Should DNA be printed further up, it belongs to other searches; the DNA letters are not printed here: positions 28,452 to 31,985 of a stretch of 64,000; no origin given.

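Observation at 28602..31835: lptG and lptD fused into a single 1077-aa ORF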

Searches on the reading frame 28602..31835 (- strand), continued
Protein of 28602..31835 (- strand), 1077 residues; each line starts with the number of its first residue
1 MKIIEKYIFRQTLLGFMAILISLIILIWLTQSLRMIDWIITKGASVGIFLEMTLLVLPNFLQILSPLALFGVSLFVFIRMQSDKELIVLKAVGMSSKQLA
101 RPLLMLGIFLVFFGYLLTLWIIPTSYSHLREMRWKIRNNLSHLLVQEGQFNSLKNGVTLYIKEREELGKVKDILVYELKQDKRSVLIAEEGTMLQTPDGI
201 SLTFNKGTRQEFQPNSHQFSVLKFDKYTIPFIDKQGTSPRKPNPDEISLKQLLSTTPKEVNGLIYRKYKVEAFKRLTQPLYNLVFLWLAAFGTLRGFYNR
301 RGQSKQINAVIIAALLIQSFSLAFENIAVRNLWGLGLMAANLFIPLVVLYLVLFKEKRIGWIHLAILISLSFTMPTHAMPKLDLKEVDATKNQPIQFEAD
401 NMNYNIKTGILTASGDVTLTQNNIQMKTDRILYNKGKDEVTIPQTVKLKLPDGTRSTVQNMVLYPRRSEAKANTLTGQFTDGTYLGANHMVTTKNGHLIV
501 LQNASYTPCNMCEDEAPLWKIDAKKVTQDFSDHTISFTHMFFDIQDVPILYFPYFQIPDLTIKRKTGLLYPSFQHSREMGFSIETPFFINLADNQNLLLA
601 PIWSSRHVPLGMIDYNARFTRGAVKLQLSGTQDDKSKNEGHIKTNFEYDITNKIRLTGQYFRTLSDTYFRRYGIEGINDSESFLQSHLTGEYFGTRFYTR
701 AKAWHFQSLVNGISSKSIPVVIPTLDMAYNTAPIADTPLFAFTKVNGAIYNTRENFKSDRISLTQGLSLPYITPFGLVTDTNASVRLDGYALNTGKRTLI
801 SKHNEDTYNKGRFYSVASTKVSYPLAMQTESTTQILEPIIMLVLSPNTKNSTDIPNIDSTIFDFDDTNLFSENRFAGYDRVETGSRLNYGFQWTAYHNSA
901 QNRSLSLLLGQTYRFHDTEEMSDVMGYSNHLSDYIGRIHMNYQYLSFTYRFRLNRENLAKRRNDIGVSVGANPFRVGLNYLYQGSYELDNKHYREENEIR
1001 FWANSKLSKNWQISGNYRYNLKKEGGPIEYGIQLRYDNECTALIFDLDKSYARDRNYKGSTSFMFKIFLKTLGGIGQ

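Call 18: search_solved_structures(query=window:28605-31835:-, max_evalue=0.001, show_alignments=1)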
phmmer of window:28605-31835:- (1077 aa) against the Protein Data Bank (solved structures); distinct sequences matched with E-value up to 0.001: 31.
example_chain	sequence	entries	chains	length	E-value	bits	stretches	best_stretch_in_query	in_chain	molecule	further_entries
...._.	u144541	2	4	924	4.4e-21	77.5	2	393-706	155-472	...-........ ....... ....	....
6mhu_F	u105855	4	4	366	5.6e-21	77.1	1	3-256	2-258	Lipopolysaccharide export system permease protein LptF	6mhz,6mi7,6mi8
6s8h_F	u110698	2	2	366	6.6e-21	76.9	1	3-256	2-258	Lipopolysaccharide export system permease protein LptF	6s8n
6s8g_F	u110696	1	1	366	6.7e-21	76.9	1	3-256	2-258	LPS export ABC transporter permease LptF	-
5iv9_A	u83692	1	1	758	1.5e-20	75.7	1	392-930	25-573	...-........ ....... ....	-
6mit_F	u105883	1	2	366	2.4e-20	75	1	3-255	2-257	LPS export ABC transporter permease LptF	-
4n4r_A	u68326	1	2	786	3.3e-20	74.6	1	389-982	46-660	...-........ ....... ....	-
5l75_F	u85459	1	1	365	3.9e-20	74.3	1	3-258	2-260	FIG000988: Predicted permease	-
7efo_F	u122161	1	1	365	4.3e-20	74.2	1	3-258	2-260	Lipopolysaccharide export system permease protein LptF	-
9i9z_A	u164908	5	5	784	6.5e-17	63.6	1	390-936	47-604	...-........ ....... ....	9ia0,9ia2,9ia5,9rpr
4q35_A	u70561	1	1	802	6.9e-17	63.6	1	390-936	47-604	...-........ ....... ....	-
9kn3_A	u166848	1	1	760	7.1e-17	63.5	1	390-936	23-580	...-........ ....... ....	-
9fz5_A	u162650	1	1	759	7.1e-17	63.5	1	390-936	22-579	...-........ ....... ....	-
9rps_A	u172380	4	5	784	7.7e-17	63.4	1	390-936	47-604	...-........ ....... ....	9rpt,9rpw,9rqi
9i92_A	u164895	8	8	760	8.3e-17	63.3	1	390-936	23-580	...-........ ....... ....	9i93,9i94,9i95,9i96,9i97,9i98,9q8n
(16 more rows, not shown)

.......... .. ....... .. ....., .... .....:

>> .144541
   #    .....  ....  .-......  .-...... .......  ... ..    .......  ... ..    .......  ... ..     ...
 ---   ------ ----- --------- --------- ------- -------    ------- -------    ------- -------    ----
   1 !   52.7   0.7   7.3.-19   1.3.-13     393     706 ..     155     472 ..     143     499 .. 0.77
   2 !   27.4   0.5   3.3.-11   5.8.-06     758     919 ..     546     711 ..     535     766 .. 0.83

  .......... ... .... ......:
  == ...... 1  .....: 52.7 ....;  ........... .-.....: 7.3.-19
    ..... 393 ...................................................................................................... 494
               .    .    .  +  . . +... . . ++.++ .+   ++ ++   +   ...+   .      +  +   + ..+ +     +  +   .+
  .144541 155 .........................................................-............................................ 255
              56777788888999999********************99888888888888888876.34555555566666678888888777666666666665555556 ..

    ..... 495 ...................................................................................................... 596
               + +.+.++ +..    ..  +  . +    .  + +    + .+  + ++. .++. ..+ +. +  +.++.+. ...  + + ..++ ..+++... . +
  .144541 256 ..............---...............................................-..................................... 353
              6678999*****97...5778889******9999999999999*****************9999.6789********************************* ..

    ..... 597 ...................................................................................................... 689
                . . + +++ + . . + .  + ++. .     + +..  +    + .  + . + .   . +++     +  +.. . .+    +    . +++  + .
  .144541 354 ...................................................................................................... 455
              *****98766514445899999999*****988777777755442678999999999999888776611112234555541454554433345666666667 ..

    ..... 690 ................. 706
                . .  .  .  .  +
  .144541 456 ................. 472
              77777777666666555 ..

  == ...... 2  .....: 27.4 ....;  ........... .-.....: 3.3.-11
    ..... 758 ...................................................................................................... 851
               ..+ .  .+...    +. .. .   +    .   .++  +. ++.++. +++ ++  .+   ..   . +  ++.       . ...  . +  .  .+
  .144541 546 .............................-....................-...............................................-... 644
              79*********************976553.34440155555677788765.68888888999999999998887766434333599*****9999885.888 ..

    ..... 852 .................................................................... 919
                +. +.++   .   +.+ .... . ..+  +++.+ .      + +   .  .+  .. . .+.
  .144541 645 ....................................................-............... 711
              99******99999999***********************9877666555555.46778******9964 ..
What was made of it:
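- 30774..31835 (-): LptF module, aa 1-354: six TM helices with a periplasmic beta-jellyroll (aa ~157-232) between TM3 and TM4. PDB LptF chains E~5e-21 against LptG ~4e-7 (call 18).
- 28605..30701 (-): Predicted mature LptD, aa 379-1077: a short N-terminal tail, the LptD_N beta-jellyroll (aa ~396-530) and the C-terminal beta-barrel (aa ~534-1070). PDB LptD chains E 4e-21 to 1e-11 (call 18).
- On LptF (TIGR04407 / Pfam PF03739 LptF_LptG): PDB LptF chains match at E~5e-21 and LptG chains at ~4e-7 (call 18).
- On LptD (Pfam PF04453 + PF03968): PDB LptD chains match at E down to 4e-21 (call 18).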

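Call 28: predict_structure(alignment_id=A1)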
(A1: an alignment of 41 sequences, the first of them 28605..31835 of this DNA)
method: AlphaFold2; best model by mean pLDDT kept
length: 1077 residues; sequences in the alignment: 41
mean_pLDDT: 78.2   pTM: 0.50
mean pLDDT of the five models: 78.2, 76.3, 73.2, 73.0, 72.6
residues with pLDDT >= 90: 200; 70-90: 642; 50-70: 166; < 50: 69
segments of 3 or more residues with pLDDT < 50: 140-149, 233-240, 297-301, 360-392, 859-862, 1073-1077
pLDDT, mean of each block of 10 residues (from residue 1): 77 85 76 59 62 79 84 84 73 71 84 86 81 62 45 58 67 77 81 66 81 79 77 45 74 78 82 87 87 58 66 82 81 82 82 63 40 29 35 66 80 82 79 84 85 77 79 80 79 75 80 70 84 79 76 71 62 83 83 84 81 90 92 84 94 94 82 70 84 94 83 62 91 88 92 83 94 86 92 73 80 91 89 91 83 63 64 76 89 87 88 82 82 93 92 90 93 90 82 85 89 93 87 86 87 70 80 40
secondary structure, 60 per line:
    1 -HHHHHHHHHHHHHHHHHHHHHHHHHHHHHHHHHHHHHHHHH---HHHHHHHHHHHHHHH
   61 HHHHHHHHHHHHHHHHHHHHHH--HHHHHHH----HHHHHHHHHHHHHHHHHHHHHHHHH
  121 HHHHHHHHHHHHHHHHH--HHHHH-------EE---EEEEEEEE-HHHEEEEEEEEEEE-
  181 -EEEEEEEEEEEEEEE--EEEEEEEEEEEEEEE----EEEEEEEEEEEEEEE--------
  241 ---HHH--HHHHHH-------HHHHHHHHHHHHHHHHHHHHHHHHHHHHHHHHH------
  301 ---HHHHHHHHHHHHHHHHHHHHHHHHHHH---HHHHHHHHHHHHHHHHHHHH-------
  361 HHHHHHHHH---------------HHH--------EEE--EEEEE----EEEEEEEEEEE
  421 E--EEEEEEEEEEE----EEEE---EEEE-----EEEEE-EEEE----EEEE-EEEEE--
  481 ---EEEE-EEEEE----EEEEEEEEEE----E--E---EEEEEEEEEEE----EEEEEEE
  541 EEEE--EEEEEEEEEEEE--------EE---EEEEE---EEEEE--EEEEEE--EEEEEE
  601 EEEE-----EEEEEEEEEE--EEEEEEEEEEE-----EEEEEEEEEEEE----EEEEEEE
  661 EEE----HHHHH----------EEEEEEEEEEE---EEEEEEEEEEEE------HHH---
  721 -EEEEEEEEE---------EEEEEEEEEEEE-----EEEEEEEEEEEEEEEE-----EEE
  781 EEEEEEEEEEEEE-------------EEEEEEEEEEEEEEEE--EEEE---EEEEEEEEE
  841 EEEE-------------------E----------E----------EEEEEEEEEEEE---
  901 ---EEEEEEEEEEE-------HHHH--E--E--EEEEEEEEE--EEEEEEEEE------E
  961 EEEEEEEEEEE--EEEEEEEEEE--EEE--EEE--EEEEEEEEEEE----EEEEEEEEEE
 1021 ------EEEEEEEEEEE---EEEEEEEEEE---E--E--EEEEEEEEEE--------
elements in order (helices of 4 or more, strands of 3 or more residues): H2-42 H46-82 H85-91 H96-137 H140-144 E157-164 E169-179 E182-196 E199-213 E218-232 H249-254 H262-294 H304-330 H334-353 H361-369 E396-398 E401-405 E410-421 E424-434 E439-442 E446-449 E455-459 E461-464 E469-472 E474-478 E484-487 E489-493 E498-507 E519-529 E534-544 E547-558 E572-576 E580-584 E587-592 E595-604 E610-619 E622-632 E638-649 E654-663 H668-672 E683-693 E697-708 E722-730 E740-751 E757-772 E778-793 E807-822 E825-828 E832-844 E886-897 E904-914 H922-925 E934-942 E945-953 E960-971 E974-983 E986-988 E991-993 E996-1006 E1011-1020 E1027-1037 E1041-1050 E1060-1069
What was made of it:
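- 30774..31835 (-): AF2 helices 2-42, 46-82, 96-137, 262-294, 304-330, 334-353 and strands 157-232 (call 28).
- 30720..30761 (-): h-region, aa 359-372 (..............): the hydrophobic core that would cross the inner membrane N-in/C-out. AF2 pLDDT is below 50 for aa 360-392 (call 28).
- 28605..30701 (-): AF2 gives an all-beta fold for 396-1069 at pLDDT mostly 75-94 (call 28).
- On LptF (TIGR04407 / Pfam PF03739 LptF_LptG): The AF2 secondary structure has three long helices, strands at 157-232, then three more helices ending at residue 353 (call 28).
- On LptD (Pfam PF04453 + PF03968): AF2 predicts beta strands from residue 396 (call 28).
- AF2 folds two confident modules joined by a low-confidence junction (call 28), as expected for a signal peptide and not for a structural element. 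AF2 predicts only a 9-residue helix (361-369) at the junction and does not model a packed TM7 (call 28).
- Tried and rejected: The junction came out at low confidence, so this says nothing about packing (call 28).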

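Call 34: search_protein_families(library=ncbifam, proteins=[L035:6782-7969:+, L038:5521-6723:+, L040:9998-11137:+, L042:9995-11059:+, L045:9917-11095:+, L047:9998-11065:+, L055:2498-3586:+, L036:7811-8962:+, L036:8963-10078:+], max_evalue=0.00001)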
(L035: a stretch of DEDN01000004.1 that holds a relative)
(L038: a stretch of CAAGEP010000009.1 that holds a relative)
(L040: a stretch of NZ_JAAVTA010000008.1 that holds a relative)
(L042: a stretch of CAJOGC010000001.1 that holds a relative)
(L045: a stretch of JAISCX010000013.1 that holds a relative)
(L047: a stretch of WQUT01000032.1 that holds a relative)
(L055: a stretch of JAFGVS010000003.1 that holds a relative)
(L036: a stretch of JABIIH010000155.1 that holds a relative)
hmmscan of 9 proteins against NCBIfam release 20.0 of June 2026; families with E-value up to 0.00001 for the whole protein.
L035:6782-7969:+ (395 aa): 2 families
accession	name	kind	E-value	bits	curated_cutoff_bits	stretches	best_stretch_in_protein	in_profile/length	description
TIGR04407.1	LptF_YjgP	equivalog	7.7e-69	232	230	1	9-351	1-335/347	LPS export ABC transporter permease LptF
TIGR04408.1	LptG_lptG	equivalog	3.1e-25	88.5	240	1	9-327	1-313/351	LPS export ABC transporter permease LptG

L038:5521-6723:+ (400 aa): 2 families
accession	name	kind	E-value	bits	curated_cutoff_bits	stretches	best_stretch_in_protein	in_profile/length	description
TIGR04407.1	LptF_YjgP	equivalog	1.3e-67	228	230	1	9-362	1-345/347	LPS export ABC transporter permease LptF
TIGR04408.1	LptG_lptG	equivalog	8.8e-24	83.8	240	1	9-321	1-306/351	LPS export ABC transporter permease LptG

L040:9998-11137:+ (379 aa): 2 families
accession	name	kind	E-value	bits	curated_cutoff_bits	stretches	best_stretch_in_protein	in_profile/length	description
TIGR04407.1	LptF_YjgP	equivalog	2.5e-68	230.3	230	1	5-361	2-346/347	LPS export ABC transporter permease LptF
TIGR04408.1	LptG_lptG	equivalog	2.1e-18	66.1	240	1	5-359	2-343/351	LPS export ABC transporter permease LptG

L042:9995-11059:+ (354 aa): 2 families
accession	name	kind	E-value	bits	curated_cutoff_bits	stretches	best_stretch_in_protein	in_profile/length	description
TIGR04407.1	LptF_YjgP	equivalog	4.2e-53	180.3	230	1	5-339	1-332/347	LPS export ABC transporter permease LptF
TIGR04408.1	LptG_lptG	equivalog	6.9e-21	74.3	240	1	5-199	1-196/351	LPS export ABC transporter permease LptG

L045:9917-11095:+ (392 aa): 2 families
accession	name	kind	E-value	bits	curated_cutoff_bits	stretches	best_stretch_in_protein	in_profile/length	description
TIGR04407.1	LptF_YjgP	equivalog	7e-48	163.1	230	1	31-351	1-315/347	LPS export ABC transporter permease LptF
TIGR04408.1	LptG_lptG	equivalog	1.7e-19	69.7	240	1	31-332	1-300/351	LPS export ABC transporter permease LptG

L047:9998-11065:+ (355 aa): 2 families
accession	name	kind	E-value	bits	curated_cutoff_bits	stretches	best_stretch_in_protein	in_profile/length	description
TIGR04407.1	LptF_YjgP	equivalog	7.3e-49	166.3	230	1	4-353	1-342/347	LPS export ABC transporter permease LptF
TIGR04408.1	LptG_lptG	equivalog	1.2e-22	80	240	1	4-346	1-335/351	LPS export ABC transporter permease LptG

L055:2498-3586:+ (362 aa): 2 families
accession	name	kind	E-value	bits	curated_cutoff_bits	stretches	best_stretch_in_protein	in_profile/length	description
TIGR04407.1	LptF_YjgP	equivalog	5.9e-57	192.9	230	1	7-355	1-346/347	LPS export ABC transporter permease LptF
TIGR04408.1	LptG_lptG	equivalog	1.8e-17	63.1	240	1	7-316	1-307/351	LPS export ABC transporter permease LptG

L036:7811-8962:+ (383 aa): 2 families
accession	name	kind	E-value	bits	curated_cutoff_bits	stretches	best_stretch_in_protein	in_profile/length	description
TIGR04407.1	LptF_YjgP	equivalog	5.4e-72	242.4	230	1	7-361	2-347/347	LPS export ABC transporter permease LptF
TIGR04408.1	LptG_lptG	equivalog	5.1e-26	91.1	240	1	7-360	2-345/351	LPS export ABC transporter permease LptG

L036:8963-10078:+ (371 aa): 2 families
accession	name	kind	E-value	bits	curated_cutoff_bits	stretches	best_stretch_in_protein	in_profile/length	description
TIGR04408.1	LptG_lptG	equivalog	4.2e-82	275.6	240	1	11-366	1-349/351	LPS export ABC transporter permease LptG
TIGR04407.1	LptF_YjgP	equivalog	8.2e-24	84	230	1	15-366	5-346/347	LPS export ABC transporter permease LptF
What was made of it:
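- On LptF (TIGR04407 / Pfam PF03739 LptF_LptG): As a control, the second gene of L036 scores 275.6 bits as LptG (call 34).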

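Call 37: find_encoding_contigs(protein=window:28605-31835:-, flank=10000, max_places=4)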
Protein window:28605-31835:- (1077 aa): no gene with exactly this product is on record in the collection.
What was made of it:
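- Tried and rejected: The exact window protein is not on record in the contig index, so flanks could not be extended (call 37).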

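Call 38: find_encoding_contigs(protein=P0032, flank=10000, max_places=2)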
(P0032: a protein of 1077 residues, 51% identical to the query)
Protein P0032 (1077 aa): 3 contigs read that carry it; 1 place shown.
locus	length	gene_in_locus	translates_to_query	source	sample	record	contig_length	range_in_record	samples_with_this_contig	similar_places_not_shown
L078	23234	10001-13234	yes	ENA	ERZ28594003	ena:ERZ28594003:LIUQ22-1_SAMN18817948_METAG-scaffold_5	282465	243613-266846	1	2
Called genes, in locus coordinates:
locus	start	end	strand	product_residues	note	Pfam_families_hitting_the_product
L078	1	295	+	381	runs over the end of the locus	PF01551:Peptidase_M23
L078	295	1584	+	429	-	PF00595:PDZ, PF13180:PDZ_2, PF17820:PDZ_6, PF03572:Peptidase_S41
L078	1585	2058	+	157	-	PF00293:NUDIX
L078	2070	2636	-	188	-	PF01025:GrpE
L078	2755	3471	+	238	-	PF01138:RNase_PH, PF03725:RNase_PH_C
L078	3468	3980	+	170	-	PF00293:NUDIX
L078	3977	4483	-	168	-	PF00583:Acetyltransf_1, PF13673:Acetyltransf_10 (weak), PF13508:Acetyltransf_7 (weak)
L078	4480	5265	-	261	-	PF01177:Asp_Glu_race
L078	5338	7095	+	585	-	PF00773:RNB, PF00575:S1 (weak)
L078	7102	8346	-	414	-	PF01595:CNNM, PF00571:CBS (weak), PF03471:CorC_HlyC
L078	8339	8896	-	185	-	PF13671:AAA_33 (faint), PF01202:SKI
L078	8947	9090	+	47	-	-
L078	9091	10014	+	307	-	PF02899:Phage_int_SAM_1, PF13102:Phage_int_SAM_5 (weak), PF00589:Phage_integrase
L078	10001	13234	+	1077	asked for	PF03739:LptF_LptG, PF02687:FtsX (weak), PF04453:LptD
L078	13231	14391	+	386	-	PF13623:SurA_N_2 (weak), PF13624:SurA_N_3, PF09312:SurA_N, PF13145:Rotamase_2 (faint), PF13616:Rotamase_3 (weak), PF00639:Rotamase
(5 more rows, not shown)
